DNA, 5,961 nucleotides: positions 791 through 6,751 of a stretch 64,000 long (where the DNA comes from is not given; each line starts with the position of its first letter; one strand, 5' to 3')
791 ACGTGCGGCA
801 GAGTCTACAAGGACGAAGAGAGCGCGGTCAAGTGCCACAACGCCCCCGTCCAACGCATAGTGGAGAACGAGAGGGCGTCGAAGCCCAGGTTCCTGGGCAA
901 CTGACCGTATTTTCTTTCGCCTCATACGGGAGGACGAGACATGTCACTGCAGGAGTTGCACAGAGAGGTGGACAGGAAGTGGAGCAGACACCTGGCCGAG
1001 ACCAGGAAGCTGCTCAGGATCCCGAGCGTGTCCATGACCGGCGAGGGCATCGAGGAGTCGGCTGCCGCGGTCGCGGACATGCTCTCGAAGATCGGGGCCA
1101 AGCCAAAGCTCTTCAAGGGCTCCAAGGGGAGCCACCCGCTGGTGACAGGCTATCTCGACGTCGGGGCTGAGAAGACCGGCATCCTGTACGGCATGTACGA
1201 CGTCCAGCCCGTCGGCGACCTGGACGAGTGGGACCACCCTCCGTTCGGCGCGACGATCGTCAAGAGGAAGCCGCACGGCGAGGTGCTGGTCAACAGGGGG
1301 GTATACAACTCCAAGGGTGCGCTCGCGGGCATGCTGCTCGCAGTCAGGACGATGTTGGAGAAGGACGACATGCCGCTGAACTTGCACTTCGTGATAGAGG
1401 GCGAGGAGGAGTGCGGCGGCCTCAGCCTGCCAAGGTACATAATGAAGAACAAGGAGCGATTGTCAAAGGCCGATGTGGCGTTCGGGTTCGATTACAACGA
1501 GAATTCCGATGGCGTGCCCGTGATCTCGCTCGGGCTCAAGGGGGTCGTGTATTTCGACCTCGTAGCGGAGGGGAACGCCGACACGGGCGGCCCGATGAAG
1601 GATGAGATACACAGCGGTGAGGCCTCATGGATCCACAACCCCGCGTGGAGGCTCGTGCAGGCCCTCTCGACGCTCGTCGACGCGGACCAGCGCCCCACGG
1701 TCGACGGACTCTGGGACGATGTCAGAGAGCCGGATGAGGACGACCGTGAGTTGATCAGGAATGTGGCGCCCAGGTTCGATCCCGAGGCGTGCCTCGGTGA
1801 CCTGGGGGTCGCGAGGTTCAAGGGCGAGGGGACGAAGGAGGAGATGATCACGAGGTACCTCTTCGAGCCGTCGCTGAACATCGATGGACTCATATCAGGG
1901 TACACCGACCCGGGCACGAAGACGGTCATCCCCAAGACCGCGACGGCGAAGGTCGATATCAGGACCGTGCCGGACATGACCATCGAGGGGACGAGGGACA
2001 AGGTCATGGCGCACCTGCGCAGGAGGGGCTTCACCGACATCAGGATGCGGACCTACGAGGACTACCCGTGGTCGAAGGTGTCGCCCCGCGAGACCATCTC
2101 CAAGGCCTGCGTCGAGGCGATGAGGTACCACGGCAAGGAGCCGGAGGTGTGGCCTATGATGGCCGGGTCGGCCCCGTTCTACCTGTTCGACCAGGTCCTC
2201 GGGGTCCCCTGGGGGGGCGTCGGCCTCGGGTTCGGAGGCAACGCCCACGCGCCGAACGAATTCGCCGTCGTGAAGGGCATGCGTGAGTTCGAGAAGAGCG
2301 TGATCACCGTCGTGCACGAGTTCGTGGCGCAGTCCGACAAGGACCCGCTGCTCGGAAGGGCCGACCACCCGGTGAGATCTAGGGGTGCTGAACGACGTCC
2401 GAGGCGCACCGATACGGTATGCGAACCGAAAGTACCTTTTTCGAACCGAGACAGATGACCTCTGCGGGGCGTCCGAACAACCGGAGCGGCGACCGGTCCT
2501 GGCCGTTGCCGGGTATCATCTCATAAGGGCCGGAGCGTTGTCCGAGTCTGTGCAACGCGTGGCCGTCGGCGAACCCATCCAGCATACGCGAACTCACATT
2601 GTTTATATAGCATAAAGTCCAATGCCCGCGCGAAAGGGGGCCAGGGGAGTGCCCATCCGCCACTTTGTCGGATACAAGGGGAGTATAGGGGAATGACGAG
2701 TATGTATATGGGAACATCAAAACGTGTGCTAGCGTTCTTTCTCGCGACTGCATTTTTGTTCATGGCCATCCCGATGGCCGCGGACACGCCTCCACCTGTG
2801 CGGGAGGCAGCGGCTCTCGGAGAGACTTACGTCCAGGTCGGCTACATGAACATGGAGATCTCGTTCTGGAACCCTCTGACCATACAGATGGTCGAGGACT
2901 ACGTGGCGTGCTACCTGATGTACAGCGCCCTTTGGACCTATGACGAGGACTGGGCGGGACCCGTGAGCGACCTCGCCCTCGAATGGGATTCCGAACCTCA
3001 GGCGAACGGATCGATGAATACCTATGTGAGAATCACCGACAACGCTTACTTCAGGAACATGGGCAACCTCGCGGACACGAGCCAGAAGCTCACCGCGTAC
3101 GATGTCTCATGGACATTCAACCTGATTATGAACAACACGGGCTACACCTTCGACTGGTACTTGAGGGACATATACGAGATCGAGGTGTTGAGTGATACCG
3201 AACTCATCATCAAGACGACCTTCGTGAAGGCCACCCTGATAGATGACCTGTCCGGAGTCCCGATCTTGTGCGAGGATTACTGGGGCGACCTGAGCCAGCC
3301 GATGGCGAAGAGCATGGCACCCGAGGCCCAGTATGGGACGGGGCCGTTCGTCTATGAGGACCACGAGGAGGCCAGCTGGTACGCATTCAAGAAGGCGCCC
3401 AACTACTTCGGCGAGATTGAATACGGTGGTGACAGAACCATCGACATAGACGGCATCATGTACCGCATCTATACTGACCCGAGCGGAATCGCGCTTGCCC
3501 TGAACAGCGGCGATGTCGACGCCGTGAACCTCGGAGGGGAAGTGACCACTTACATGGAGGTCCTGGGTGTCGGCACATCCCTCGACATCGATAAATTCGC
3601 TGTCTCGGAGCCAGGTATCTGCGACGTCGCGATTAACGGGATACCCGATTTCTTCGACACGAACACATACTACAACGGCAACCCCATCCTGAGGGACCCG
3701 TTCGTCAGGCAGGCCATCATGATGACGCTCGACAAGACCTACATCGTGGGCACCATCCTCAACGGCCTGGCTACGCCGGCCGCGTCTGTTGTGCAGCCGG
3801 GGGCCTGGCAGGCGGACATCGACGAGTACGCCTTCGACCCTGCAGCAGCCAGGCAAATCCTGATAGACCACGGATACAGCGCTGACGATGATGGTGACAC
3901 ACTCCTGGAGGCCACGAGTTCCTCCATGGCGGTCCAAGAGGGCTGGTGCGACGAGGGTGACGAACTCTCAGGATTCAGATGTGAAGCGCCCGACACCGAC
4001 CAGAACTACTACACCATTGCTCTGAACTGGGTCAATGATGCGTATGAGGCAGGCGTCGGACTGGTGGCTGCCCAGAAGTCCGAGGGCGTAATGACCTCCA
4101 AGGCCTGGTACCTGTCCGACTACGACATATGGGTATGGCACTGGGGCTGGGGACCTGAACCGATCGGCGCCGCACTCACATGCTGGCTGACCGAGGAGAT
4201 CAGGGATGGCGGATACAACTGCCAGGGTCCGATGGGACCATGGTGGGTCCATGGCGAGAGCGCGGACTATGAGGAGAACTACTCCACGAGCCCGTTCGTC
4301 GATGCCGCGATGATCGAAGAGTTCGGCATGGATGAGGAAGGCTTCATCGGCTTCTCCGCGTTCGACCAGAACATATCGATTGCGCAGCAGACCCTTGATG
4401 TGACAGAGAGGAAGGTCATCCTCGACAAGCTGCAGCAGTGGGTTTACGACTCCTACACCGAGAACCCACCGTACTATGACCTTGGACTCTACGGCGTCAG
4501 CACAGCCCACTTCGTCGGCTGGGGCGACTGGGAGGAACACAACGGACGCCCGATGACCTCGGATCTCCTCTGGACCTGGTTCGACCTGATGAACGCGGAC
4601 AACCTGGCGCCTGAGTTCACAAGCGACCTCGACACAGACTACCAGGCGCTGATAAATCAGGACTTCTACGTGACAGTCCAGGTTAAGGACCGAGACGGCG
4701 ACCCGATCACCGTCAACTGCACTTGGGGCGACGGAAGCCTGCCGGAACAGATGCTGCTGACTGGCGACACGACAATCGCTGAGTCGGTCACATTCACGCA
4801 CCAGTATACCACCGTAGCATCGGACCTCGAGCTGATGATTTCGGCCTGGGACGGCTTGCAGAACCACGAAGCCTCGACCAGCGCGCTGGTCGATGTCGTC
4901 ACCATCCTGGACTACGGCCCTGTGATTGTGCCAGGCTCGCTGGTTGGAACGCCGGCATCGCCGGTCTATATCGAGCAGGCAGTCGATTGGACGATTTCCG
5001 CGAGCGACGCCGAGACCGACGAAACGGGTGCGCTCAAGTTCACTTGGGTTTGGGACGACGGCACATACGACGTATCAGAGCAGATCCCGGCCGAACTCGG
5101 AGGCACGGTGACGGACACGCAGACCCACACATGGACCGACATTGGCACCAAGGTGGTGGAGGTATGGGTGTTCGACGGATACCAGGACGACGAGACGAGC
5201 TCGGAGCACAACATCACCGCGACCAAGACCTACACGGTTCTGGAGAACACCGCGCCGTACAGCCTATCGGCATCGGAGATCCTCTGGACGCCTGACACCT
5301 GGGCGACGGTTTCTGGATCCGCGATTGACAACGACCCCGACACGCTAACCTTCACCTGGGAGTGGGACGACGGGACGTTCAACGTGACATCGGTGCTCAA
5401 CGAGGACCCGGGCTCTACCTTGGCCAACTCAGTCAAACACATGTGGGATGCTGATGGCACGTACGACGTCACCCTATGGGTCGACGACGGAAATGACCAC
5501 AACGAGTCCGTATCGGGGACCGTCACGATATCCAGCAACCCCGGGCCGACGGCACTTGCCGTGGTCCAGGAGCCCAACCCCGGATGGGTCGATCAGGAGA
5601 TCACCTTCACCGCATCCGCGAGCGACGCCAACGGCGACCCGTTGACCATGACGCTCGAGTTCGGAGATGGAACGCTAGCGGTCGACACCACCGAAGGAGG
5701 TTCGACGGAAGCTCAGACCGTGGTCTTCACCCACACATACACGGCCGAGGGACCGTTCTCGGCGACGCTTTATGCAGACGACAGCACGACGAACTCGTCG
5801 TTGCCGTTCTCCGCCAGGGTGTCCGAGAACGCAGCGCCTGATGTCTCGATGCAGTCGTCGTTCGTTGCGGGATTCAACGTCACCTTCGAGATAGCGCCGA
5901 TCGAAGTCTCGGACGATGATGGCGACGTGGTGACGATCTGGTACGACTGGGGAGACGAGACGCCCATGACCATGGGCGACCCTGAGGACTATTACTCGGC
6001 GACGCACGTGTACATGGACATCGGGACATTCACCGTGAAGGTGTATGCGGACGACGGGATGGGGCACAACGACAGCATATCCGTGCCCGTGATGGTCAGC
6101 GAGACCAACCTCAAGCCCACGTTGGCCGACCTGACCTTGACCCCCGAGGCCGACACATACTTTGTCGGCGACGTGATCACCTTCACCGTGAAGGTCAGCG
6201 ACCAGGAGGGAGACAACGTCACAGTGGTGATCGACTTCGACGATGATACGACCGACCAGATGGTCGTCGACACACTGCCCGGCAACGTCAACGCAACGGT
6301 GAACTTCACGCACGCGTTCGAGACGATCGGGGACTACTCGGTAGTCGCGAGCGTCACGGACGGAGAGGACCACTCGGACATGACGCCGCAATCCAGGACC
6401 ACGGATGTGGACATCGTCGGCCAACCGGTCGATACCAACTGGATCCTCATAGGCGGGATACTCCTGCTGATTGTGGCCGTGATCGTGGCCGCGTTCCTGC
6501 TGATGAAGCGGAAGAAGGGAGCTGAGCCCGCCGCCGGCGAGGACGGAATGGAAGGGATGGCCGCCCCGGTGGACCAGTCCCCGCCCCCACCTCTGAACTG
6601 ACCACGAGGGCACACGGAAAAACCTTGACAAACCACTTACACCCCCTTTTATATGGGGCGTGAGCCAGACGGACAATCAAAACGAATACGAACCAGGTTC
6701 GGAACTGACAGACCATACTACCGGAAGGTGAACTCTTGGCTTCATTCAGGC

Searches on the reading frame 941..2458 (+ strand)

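Call 17: search_protein_families(library=pfam, proteins=[window:941-2458:+], max_evalue=0.00001)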
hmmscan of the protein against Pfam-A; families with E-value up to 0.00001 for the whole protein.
window:941-2458:+ (505 aa): 2 families
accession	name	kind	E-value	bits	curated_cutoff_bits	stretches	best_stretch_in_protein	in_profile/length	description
PF01546.33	Peptidase_M20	-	4.1e-16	59.9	24.6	1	82-447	2-193/206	Peptidase family M20/M25/M40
PF07687.19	M20_dimer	-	5.8e-08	33.1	21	1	223-362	18-102/107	Peptidase dimerisation domain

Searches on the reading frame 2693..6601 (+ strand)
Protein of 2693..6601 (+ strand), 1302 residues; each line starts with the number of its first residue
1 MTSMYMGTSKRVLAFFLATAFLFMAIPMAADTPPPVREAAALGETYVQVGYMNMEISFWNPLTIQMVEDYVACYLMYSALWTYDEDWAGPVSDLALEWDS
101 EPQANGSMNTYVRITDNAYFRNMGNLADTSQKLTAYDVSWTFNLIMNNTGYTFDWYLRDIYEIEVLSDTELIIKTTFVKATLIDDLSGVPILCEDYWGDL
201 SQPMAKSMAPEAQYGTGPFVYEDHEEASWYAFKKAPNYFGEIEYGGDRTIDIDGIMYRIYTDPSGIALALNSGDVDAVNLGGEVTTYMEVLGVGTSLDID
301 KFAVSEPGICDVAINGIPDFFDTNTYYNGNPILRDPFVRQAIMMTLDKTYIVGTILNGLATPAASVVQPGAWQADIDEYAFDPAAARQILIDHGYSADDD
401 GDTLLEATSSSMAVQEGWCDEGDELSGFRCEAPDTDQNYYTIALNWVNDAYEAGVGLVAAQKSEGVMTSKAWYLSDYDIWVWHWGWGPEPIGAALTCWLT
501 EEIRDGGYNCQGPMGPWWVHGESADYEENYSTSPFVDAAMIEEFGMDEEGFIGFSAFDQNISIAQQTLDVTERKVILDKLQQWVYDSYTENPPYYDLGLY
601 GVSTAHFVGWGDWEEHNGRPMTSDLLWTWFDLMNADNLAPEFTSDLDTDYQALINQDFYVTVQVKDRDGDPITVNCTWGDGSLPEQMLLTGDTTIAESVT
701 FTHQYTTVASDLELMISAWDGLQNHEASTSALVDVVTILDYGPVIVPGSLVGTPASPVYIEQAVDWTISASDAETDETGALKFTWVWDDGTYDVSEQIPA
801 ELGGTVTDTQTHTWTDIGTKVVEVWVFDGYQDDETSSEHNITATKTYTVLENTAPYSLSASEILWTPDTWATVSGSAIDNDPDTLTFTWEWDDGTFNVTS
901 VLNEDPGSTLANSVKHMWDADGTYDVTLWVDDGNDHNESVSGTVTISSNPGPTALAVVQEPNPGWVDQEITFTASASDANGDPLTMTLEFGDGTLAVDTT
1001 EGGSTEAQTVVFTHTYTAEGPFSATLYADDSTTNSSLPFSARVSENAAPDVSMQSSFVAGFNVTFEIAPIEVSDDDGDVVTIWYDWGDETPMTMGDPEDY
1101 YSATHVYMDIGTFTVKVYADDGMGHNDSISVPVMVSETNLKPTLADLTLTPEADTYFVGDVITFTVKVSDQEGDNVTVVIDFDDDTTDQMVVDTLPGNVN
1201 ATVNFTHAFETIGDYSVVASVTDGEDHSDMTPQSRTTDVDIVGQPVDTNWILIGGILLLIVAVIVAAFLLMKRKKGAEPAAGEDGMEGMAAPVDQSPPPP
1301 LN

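Call 17: search_protein_families(library=pfam, proteins=[window:2693-6601:+], max_evalue=0.00001)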
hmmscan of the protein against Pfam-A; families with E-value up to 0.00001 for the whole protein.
window:2693-6601:+ (1302 aa): 3 families
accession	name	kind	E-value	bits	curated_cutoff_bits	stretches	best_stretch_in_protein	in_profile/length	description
PF00496.27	SBP_bac_5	-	5.1e-33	115.1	32.4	1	131-490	33-352/368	Bacterial extracellular solute-binding proteins, family 5 Middle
PF18911.6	PKD_4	-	3.3e-29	101.2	27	2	959-1033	9-73/85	PKD domain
PF00801.26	PKD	-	1.1e-26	93.1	23.5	2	1052-1128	5-74/80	PKD domain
